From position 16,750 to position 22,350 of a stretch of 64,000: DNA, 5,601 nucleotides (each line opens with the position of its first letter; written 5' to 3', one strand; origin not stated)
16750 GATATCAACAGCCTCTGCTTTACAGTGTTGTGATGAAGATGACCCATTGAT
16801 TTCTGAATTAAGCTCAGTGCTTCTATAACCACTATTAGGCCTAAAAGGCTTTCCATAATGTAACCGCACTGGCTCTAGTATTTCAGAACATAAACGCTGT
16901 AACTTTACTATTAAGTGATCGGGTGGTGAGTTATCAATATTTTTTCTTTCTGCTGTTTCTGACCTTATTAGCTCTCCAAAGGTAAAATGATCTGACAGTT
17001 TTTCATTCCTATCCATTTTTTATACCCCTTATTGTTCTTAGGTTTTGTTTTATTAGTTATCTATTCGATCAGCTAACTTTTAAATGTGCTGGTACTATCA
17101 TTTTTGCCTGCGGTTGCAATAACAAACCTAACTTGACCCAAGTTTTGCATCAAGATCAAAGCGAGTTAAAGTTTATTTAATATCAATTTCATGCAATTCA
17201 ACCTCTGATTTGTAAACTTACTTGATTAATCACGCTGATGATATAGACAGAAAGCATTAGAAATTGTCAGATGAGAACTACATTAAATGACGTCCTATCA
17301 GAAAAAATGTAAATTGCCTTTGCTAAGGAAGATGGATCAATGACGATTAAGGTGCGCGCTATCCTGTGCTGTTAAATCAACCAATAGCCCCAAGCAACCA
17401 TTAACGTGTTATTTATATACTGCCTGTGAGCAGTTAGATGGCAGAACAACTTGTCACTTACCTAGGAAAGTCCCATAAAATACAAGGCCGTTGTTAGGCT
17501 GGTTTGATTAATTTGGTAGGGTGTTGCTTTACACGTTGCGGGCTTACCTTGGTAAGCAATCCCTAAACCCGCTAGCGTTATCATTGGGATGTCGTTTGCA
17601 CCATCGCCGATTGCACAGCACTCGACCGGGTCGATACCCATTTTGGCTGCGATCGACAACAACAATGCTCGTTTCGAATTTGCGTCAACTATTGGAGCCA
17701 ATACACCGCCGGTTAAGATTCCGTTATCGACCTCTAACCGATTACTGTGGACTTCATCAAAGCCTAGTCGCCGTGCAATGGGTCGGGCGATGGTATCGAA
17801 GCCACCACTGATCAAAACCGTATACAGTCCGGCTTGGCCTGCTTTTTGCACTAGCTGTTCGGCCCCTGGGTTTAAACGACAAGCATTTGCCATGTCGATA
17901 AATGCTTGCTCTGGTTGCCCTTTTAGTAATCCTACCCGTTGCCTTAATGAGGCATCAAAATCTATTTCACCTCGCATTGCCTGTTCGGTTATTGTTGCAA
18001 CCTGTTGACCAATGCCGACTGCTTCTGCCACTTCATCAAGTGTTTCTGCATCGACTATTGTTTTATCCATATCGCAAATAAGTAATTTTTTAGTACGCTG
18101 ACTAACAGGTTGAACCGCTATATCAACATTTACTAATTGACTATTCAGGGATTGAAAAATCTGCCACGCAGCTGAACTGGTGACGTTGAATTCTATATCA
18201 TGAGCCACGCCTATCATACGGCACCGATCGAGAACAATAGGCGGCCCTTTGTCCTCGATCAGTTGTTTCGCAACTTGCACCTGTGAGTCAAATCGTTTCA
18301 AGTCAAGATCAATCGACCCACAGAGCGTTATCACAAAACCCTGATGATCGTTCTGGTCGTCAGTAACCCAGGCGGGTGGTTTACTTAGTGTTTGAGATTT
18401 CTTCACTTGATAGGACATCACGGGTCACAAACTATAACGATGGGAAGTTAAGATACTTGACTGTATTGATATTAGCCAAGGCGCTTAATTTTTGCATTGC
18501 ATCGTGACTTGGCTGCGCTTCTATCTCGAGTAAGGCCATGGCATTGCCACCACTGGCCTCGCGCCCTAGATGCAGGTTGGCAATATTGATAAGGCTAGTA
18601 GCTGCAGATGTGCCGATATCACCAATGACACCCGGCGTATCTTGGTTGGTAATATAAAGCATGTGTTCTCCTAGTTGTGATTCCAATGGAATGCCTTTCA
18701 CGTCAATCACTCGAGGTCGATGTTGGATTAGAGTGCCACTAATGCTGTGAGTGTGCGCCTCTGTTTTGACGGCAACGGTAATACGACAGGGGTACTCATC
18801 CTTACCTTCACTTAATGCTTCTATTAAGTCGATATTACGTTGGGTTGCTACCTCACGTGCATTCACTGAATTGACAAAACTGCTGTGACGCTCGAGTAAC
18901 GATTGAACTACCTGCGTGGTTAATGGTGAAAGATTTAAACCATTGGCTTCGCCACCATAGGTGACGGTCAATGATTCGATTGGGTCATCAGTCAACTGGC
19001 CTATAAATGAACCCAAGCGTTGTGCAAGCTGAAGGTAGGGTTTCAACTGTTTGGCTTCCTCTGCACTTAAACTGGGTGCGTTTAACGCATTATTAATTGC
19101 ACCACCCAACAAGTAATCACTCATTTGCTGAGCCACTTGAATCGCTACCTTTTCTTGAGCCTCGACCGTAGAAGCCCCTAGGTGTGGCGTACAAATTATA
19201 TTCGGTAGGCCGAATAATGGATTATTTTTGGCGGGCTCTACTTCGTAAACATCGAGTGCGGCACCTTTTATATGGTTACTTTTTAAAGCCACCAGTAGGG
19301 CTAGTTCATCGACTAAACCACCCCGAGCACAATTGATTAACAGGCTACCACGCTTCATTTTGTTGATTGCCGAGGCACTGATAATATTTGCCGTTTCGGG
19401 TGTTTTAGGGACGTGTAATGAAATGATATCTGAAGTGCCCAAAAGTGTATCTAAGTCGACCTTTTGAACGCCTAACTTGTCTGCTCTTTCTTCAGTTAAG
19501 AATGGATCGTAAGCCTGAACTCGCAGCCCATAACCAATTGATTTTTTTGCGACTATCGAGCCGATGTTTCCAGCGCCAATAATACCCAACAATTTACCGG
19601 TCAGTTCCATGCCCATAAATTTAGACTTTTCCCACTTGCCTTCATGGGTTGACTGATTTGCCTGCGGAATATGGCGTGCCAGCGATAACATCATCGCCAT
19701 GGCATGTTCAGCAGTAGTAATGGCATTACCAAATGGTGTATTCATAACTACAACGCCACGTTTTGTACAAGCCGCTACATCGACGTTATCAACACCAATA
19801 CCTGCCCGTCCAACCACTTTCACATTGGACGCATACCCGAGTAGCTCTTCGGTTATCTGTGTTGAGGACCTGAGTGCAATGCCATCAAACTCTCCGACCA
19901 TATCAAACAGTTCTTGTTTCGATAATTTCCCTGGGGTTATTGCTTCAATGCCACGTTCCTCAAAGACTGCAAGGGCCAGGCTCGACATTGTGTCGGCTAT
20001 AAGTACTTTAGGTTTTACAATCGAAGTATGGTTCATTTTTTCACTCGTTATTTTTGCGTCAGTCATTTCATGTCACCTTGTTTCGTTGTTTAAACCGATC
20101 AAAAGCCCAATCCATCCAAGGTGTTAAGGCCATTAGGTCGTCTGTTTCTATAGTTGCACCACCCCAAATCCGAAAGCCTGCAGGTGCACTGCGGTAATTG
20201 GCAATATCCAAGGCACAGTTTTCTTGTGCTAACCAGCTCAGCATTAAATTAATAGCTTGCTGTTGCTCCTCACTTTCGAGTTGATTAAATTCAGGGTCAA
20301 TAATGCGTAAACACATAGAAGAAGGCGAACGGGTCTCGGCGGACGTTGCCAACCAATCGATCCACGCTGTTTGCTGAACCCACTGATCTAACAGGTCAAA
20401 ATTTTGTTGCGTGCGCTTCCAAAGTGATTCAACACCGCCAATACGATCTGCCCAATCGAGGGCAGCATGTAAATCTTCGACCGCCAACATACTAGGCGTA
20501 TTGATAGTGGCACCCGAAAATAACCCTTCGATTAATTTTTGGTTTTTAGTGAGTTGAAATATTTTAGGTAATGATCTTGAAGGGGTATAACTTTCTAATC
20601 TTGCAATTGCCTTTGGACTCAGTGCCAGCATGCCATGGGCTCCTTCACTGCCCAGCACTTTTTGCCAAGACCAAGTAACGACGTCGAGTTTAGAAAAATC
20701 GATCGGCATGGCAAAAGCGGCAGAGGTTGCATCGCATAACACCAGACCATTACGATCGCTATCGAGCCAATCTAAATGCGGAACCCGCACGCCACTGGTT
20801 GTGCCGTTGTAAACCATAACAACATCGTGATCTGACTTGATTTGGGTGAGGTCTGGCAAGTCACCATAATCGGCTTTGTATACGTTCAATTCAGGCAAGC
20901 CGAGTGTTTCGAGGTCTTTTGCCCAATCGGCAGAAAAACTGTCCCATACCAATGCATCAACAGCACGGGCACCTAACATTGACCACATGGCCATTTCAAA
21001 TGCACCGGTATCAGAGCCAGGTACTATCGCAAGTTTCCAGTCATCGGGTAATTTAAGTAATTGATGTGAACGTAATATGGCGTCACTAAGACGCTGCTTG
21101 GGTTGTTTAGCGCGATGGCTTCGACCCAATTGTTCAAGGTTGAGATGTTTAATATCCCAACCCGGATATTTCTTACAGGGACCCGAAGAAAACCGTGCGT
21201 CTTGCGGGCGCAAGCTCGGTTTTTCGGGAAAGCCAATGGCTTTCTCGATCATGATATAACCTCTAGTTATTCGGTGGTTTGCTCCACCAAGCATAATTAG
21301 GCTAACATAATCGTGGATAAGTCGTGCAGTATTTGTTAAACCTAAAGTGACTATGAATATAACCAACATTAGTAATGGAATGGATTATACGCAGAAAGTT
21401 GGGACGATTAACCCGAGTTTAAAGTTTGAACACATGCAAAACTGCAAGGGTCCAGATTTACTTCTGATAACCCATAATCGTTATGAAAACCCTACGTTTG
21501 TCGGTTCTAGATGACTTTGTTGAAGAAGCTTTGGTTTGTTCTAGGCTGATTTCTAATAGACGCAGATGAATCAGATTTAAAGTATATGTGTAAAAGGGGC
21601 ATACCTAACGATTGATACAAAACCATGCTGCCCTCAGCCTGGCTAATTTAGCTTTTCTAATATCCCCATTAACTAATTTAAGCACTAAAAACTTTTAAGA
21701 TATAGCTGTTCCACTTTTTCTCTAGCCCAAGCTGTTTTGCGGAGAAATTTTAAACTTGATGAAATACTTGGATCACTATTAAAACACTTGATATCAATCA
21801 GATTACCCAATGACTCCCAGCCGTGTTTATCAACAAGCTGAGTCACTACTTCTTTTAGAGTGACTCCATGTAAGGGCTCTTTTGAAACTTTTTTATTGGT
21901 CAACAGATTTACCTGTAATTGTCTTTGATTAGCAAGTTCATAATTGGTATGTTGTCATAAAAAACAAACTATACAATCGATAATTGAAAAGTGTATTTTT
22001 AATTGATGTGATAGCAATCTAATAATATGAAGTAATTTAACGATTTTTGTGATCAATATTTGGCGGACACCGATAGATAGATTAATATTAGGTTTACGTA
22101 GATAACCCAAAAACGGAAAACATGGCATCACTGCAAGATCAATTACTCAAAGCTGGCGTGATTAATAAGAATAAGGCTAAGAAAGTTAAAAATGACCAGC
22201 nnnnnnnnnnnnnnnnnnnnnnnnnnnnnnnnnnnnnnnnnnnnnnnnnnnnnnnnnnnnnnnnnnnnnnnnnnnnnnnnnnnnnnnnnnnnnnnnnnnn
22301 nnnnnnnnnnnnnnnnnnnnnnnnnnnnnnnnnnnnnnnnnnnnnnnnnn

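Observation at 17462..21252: Compact serC-serA-serB operon built from long-form (type I) SerA and Mtb-type SerC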

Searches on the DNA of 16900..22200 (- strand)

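Call 38: search_rna_families(source=window, start=16900, end=22200, threshold=evalue, max_evalue=10)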
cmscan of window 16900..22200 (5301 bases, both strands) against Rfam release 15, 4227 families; matches with E-value up to 10: 1.
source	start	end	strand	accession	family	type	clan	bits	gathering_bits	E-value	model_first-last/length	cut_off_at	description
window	17245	17321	-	RF02847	Ref64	Gene; sRNA;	-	20.9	44.3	2.1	1-69/69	no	Enterococcus sRNA 64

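Call 40: search_rna_families(sources=[L018, L024, L032, L043, L057, L077, L008, L011, L001, L015], threshold=gathering)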
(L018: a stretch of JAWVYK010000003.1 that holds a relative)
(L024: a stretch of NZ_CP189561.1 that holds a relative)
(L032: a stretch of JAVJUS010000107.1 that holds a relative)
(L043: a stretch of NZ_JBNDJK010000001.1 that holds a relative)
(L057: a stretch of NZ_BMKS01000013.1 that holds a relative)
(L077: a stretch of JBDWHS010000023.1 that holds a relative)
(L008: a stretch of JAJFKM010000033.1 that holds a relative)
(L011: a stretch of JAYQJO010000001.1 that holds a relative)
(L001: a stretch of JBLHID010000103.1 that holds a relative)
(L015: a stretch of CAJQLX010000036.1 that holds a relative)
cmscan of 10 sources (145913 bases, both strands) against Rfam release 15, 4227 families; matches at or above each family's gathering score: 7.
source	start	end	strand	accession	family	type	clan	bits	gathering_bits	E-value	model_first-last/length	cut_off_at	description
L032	4436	4508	-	RF00005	tRNA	Gene; tRNA;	CL00001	71.6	29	2.5e-13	1-71/71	no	tRNA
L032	13065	13136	+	RF00005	tRNA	Gene; tRNA;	CL00001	67.5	29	3.4e-12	1-71/71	no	tRNA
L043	6925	6976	+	RF00517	serC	Cis-reg; leader;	-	62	35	6.7e-11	1-52/52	no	serC leader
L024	6927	6980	+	RF00517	serC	Cis-reg; leader;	-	50.7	35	7e-08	1-52/52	no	serC leader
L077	6930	6981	+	RF00517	serC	Cis-reg; leader;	-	49.7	35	1.3e-07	1-52/52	no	serC leader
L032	6927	6978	+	RF00517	serC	Cis-reg; leader;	-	42.8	35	9.2e-06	1-52/52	no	serC leader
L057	6926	6979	+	RF00517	serC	Cis-reg; leader;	-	42.8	35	9.3e-06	1-52/52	no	serC leader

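Call 42: search_rna_families(sources=[L043, L024, L077], threshold=gathering, show_alignments=3)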
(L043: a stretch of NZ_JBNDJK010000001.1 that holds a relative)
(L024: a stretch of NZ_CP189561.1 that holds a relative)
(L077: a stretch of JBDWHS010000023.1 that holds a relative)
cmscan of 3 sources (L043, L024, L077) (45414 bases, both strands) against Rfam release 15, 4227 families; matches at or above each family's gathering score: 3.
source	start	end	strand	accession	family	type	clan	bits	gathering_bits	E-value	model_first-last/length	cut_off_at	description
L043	6925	6976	+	RF00517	serC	Cis-reg; leader;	-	62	35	2.1e-11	1-52/52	no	serC leader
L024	6927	6980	+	RF00517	serC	Cis-reg; leader;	-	50.7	35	2.2e-08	1-52/52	no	serC leader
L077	6930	6981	+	RF00517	serC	Cis-reg; leader;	-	49.7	35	3.9e-08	1-52/52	no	serC leader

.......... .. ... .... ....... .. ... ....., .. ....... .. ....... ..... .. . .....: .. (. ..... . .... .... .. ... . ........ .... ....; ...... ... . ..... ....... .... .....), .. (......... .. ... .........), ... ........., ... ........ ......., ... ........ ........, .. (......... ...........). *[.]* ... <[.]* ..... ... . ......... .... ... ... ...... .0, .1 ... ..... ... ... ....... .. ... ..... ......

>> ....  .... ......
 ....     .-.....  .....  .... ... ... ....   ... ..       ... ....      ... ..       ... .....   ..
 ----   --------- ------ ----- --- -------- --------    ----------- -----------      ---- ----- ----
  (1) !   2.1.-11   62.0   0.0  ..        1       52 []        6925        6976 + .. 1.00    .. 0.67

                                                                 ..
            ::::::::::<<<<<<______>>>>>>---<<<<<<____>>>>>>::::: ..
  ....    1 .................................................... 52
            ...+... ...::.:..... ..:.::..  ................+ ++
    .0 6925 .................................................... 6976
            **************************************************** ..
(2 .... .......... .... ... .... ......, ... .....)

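Call 57: build_rna_model(alignment_id=A3, structure=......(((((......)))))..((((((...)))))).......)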
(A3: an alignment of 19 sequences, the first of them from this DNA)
Model R1 built from alignment A3 (19 sequences, 46 columns); structure: as given.
model positions 45; base pairs 11; branch points 1; effective number of sequences 7.2; information 1.222 bits per position. Calibrated on 0.2 Mb of random sequence (short: E-values are rough).
structure used (alignment columns):
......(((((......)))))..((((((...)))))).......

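Call 58: search_with_rna_model(model_id=R1, sources=[window, L001, L002, L003, L004, L005, L006, L007, L008, L009, L010, L011, L012, L013, L014, L015, L016, L017, L018, L019, L020, L021, L022, L023, L024, L025, L026, L027, L028, L029, L030, L031, L032, L033, L034, L035, L036, L037, L038, L039, L040, L041, L042, L043, L044, L045, L046, L047, L048, L049, L050, L051, L052, L053, L054, L055, L056, L057, L058, L059, L060, L061, L062, L063, L064, L065, L066, L067, L068, L069, L070, L071, L072, L073, L074, L075, L076, L077, L078, L079, L080, L081, L082, L083, L084, L085, L086], max_evalue=1)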
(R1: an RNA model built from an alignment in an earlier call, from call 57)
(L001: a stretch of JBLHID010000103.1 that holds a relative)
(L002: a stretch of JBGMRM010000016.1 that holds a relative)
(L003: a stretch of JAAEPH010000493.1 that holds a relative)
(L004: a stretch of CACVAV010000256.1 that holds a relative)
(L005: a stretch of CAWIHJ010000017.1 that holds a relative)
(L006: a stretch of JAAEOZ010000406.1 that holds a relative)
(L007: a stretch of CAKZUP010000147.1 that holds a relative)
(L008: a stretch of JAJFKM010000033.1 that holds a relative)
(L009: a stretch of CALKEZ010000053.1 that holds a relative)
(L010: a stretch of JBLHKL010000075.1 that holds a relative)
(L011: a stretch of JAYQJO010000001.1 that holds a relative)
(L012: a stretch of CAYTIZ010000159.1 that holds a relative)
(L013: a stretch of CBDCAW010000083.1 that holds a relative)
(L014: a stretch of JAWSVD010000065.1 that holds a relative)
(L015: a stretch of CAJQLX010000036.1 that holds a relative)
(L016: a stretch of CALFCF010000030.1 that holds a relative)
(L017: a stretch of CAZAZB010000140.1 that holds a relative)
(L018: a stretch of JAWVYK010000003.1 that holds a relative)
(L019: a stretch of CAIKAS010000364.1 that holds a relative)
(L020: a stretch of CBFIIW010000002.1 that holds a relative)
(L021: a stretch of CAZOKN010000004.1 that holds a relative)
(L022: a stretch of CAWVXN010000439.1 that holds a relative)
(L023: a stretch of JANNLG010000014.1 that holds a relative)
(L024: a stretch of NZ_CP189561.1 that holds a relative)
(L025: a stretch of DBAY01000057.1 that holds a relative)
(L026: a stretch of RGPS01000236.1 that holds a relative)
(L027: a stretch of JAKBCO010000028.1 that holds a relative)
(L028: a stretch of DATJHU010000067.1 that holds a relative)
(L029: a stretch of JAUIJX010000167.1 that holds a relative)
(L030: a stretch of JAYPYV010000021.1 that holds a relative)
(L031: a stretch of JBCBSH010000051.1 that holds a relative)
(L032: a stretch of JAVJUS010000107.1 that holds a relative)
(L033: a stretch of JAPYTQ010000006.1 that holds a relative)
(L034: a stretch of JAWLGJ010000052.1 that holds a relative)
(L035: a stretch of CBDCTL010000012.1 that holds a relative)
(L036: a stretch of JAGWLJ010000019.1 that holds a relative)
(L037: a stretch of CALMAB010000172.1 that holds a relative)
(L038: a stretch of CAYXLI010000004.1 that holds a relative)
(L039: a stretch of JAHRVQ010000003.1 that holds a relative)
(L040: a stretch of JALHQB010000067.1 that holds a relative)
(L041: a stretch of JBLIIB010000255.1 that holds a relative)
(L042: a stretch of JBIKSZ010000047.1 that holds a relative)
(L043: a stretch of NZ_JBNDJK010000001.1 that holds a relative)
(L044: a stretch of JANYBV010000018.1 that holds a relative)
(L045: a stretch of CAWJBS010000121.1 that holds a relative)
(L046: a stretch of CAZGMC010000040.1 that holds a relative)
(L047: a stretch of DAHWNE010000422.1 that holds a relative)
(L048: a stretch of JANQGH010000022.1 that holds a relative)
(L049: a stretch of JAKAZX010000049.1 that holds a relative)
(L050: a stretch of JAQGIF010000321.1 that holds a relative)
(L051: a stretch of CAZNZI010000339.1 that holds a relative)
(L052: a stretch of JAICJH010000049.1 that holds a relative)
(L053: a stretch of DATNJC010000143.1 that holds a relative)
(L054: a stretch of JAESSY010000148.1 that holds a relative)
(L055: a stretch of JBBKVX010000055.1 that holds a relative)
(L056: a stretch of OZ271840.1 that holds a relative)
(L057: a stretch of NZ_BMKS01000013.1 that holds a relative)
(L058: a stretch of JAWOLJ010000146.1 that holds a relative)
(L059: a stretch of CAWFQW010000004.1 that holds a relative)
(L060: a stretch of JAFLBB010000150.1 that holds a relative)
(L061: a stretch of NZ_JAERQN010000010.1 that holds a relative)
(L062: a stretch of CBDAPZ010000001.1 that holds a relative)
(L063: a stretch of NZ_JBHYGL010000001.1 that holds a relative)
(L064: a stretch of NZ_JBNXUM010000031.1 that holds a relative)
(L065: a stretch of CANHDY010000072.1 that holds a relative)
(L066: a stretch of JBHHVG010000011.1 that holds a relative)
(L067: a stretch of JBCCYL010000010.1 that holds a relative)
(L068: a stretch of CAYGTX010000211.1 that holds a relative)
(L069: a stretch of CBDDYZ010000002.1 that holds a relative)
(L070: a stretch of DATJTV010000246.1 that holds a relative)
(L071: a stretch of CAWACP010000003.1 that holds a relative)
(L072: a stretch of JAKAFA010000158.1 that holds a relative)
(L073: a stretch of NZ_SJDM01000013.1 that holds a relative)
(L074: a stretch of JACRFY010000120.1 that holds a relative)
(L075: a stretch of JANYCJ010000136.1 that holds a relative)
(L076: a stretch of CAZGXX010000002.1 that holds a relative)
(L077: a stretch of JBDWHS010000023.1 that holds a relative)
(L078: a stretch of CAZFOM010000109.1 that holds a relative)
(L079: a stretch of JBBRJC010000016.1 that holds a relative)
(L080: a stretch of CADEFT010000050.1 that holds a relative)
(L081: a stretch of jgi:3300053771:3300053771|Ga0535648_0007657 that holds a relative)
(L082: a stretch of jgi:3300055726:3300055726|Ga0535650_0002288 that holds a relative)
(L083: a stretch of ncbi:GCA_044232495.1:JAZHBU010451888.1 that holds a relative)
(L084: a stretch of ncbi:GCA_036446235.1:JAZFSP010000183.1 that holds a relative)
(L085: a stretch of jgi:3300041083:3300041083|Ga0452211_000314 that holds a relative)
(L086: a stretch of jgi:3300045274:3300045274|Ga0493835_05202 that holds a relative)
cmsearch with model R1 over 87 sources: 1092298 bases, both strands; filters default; matches with E-value up to 1: 24.
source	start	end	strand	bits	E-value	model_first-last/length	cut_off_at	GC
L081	3143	3187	+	71.7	1.3e-22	1-45/45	no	0.51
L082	483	527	+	71.7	1.3e-22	1-45/45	no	0.51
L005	144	187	+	69.3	9.6e-22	1-45/45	no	0.5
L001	5664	5708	+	68.4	2e-21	1-45/45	no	0.44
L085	5959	6003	+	67.8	3.4e-21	1-45/45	no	0.56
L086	341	385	+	67.8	3.4e-21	1-45/45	no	0.56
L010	3081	3125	+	67.7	3.7e-21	1-45/45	no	0.47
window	21250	21294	-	67.3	5.1e-21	1-45/45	no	0.42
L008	6932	6976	+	67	6.7e-21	1-45/45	no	0.49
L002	171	215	+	66.6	9.5e-21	1-45/45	no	0.51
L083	5959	6003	+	65.7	2e-20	1-45/45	no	0.56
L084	5959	6003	+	65.7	2e-20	1-45/45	no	0.56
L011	6959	7003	+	65.6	2.3e-20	1-45/45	no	0.49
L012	1159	1203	+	65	3.8e-20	1-45/45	no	0.44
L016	6881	6925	+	63.3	1.6e-19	1-45/45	no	0.51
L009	6959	7003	+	62.4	3.5e-19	1-45/45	no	0.49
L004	1887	1930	+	62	5.1e-19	1-45/45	no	0.43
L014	6925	6970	+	61.9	5.3e-19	1-45/45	no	0.52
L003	2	43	+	61.5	7.3e-19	3-45/45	no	0.5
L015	6871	6916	+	60.5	1.8e-18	1-45/45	no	0.54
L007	6412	6455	+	59.9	3e-18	1-45/45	no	0.52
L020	6814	6859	+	59.4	4.7e-18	1-45/45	no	0.57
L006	969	1012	+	57.7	2e-17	1-45/45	no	0.48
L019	9821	9923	-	13.5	0.52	1-45/45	no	0.61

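Call 64: search_rna_families(source=window, start=21235, end=21320, threshold=evalue, max_evalue=10, show_alignments=3)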
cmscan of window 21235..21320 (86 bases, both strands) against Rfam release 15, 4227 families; matches with E-value up to 10: 0.
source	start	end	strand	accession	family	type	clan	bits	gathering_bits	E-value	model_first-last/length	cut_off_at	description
